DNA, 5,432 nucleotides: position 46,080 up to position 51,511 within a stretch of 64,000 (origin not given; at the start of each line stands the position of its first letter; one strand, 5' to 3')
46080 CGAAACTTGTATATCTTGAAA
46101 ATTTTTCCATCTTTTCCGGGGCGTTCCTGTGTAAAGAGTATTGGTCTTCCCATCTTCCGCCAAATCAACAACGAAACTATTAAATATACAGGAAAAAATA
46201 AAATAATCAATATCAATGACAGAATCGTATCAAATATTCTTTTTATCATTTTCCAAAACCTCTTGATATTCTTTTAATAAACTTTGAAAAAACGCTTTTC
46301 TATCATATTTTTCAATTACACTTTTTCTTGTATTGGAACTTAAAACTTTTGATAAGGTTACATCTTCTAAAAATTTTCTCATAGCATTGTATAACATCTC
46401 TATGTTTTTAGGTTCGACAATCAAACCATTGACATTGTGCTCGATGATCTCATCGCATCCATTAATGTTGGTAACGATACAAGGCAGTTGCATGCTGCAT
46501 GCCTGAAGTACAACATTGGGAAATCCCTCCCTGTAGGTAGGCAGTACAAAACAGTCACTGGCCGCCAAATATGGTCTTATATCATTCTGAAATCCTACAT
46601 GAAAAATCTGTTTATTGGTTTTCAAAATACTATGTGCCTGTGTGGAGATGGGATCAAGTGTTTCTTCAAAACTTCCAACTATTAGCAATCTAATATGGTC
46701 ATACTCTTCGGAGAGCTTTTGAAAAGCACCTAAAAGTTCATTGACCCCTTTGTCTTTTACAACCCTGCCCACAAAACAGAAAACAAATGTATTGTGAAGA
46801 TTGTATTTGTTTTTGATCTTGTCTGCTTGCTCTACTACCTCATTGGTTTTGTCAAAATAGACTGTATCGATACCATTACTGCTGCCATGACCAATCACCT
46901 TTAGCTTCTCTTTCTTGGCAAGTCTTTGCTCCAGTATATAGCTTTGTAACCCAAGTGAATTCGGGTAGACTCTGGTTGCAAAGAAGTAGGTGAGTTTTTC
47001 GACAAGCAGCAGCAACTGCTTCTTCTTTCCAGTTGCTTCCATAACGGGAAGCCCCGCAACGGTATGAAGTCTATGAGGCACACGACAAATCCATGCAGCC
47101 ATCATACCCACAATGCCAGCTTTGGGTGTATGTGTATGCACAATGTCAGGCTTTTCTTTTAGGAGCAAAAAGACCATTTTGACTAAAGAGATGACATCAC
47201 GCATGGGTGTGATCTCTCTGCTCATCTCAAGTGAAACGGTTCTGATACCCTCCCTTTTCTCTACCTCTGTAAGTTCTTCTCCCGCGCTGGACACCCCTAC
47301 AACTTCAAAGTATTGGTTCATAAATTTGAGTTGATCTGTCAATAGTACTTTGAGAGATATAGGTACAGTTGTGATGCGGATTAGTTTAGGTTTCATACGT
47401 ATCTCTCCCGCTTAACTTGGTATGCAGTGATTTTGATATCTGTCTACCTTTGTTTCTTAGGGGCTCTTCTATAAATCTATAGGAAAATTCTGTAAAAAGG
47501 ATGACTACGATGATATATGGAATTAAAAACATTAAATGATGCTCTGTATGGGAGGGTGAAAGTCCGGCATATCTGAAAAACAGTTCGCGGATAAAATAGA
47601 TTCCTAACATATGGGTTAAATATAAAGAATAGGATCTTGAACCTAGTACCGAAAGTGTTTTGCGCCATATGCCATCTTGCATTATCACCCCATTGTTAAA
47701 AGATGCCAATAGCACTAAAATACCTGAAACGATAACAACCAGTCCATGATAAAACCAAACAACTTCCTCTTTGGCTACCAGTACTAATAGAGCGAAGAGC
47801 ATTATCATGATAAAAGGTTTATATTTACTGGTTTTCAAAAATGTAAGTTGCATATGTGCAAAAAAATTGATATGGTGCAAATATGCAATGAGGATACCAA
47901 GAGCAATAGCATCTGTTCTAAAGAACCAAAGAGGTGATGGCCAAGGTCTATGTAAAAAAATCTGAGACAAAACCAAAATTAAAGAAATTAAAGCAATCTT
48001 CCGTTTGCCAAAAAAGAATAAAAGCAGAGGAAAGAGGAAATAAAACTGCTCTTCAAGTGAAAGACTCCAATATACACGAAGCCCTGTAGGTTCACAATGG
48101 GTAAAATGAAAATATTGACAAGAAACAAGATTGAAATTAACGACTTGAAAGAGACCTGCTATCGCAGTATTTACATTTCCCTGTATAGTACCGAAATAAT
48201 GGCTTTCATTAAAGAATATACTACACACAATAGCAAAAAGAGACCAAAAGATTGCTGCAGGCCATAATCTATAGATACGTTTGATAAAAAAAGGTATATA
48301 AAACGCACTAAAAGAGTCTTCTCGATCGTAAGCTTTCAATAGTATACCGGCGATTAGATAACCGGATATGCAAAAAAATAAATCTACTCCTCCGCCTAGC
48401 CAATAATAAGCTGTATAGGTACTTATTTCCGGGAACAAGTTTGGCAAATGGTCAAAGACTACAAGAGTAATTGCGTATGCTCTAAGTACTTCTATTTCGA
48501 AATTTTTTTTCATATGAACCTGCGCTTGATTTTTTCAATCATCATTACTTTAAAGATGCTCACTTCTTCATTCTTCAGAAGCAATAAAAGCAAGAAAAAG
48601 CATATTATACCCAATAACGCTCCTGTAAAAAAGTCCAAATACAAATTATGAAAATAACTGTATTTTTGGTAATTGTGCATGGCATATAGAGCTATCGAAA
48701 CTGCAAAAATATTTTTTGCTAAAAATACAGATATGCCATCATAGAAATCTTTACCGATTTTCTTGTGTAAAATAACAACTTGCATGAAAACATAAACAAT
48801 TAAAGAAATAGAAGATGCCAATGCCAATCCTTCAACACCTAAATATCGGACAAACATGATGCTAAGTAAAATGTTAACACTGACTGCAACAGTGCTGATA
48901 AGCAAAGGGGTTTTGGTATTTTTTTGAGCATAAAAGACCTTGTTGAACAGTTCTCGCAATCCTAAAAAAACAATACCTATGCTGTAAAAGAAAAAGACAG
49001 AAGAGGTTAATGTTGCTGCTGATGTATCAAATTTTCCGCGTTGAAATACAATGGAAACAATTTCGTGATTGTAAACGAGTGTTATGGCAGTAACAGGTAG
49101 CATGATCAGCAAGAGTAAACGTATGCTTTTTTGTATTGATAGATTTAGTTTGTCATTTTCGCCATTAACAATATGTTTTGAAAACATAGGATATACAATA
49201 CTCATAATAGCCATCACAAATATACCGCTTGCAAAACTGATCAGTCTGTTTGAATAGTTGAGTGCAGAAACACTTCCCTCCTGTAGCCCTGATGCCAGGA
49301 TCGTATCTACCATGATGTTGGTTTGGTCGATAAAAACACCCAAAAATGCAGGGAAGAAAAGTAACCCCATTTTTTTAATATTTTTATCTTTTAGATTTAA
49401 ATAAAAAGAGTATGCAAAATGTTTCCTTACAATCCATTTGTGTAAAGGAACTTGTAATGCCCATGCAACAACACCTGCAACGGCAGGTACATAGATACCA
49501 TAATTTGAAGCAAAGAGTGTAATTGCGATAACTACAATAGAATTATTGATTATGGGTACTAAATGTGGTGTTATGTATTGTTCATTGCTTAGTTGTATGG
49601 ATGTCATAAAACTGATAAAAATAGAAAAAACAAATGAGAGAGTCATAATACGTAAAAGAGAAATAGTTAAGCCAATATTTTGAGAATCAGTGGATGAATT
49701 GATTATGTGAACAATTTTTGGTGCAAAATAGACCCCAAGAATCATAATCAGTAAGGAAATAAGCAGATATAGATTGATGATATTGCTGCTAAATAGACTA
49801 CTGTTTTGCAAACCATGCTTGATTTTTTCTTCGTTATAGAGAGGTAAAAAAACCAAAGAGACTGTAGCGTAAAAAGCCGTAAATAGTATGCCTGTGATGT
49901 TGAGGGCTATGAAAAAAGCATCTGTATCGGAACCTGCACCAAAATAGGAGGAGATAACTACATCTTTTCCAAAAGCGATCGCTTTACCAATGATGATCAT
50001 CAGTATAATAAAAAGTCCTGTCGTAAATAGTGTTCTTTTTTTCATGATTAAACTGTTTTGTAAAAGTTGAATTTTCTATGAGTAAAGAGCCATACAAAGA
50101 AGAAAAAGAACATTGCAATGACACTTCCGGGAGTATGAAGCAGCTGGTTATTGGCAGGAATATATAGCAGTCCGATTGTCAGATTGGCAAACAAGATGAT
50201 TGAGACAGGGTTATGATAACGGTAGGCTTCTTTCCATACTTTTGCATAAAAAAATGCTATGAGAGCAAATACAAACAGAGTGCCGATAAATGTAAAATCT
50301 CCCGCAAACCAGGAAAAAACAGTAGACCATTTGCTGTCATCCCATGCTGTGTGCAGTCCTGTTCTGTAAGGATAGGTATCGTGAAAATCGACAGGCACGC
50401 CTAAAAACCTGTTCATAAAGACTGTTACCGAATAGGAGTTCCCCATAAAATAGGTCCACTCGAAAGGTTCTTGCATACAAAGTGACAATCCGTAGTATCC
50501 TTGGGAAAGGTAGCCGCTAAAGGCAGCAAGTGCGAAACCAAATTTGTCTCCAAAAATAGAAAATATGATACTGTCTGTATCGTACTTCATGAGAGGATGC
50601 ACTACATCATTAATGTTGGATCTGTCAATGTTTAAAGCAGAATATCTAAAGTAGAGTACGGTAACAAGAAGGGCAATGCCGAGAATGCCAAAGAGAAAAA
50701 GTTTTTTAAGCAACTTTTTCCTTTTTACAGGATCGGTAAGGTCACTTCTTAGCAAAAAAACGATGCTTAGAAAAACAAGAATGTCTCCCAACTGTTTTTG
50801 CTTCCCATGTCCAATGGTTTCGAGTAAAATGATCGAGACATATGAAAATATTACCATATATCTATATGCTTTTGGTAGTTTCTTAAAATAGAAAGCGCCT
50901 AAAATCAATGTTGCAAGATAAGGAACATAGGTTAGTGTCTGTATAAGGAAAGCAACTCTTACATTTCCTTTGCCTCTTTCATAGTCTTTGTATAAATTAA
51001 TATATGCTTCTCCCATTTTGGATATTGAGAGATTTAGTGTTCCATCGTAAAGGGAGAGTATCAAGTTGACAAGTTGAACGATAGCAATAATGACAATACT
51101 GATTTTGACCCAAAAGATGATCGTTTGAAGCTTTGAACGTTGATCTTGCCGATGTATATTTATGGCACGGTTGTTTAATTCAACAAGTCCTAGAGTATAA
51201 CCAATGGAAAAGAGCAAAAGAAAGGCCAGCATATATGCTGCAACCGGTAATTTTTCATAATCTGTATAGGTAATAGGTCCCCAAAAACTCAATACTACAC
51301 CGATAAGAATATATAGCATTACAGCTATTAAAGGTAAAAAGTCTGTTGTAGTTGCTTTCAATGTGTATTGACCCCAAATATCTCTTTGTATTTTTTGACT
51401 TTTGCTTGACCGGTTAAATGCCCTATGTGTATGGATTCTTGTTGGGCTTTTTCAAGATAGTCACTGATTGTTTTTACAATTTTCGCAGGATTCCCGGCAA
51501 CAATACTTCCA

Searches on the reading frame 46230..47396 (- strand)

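Call 78: search_protein_families(library=pfam, proteins=[window:46230-47396:-], max_evalue=0.01)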
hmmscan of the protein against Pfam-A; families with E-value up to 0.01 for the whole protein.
window:46230-47396:- (388 aa): 6 families
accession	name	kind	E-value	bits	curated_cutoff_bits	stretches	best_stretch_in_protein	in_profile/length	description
PF00534.26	Glycos_transf_1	-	4.2e-37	127.8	26.4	1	192-358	3-171/172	Glycosyl transferases group 1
PF13692.12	Glyco_trans_1_4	-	2.5e-33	115.7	27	1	204-345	2-142/142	Glycosyl transferases group 1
PF13579.12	Glyco_trans_4_4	-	5.7e-14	53.2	29.7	1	33-169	22-156/158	Glycosyl transferase 4-like domain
PF13477.12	Glyco_trans_4_2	-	7e-12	46.1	23.4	1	25-144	20-136/139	Glycosyl transferase 4-like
PF13439.12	Glyco_transf_4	-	5.5e-10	40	28.5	1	30-171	20-165/170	Glycosyltransferase Family 4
PF20706.3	GT4-conflict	-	1.3e-07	31.4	26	1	200-327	194-329/385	Family 4 Glycosyltransferase in conflict systems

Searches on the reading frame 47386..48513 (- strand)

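Call 78: search_protein_families(library=pfam, proteins=[window:47386-48513:-], max_evalue=0.01)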
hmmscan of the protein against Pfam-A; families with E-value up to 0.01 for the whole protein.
window:47386-48513:- (375 aa): 1 family
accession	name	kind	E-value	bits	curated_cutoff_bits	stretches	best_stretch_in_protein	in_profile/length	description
PF01757.29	Acyl_transf_3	-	4.8e-24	85.5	31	1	6-339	3-316/326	Acyltransferase domain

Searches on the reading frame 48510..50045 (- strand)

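Call 78: search_protein_families(library=pfam, proteins=[window:48510-50045:-], max_evalue=0.01)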
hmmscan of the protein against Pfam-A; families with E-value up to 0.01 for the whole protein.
window:48510-50045:- (511 aa): 2 families
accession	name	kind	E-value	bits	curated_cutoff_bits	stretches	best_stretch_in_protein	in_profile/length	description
PF03023.19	MurJ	-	3.9e-86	289.9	27.4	1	31-470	1-441/451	Lipid II flippase MurJ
PF01554.23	MatE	-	9.5e-14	51.8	24.9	1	232-396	1-160/161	MatE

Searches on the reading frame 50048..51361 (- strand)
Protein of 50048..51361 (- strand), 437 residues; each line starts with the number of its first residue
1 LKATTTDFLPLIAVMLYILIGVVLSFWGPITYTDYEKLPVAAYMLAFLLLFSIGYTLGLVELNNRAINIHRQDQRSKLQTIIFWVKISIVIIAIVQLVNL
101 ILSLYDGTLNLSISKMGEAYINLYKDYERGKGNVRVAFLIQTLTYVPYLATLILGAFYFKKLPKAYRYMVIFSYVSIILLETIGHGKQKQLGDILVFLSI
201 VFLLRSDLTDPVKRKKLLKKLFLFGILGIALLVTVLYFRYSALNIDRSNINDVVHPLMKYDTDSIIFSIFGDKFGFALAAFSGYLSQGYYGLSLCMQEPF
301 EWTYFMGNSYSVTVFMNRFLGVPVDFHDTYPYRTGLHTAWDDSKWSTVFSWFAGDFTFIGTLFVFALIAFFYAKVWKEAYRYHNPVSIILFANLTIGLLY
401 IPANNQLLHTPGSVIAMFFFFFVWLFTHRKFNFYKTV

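Call 78: search_protein_families(library=pfam, proteins=[window:50048-51361:-], max_evalue=0.01)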
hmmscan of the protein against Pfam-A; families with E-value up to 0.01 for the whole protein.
window:50048-51361:- (437 aa): 0 families

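Call 81: search_protein_families(library=ncbifam, proteins=[window:50048-51361:-], max_evalue=1)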
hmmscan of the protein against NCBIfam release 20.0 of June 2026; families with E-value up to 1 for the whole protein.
window:50048-51361:- (437 aa): 1 family
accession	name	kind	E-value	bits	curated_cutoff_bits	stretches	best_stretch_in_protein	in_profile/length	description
TIGR04370.1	glyco_rpt_poly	subfamily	0.0038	16.3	40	0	12-422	18-395/396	oligosaccharide repeat unit polymerase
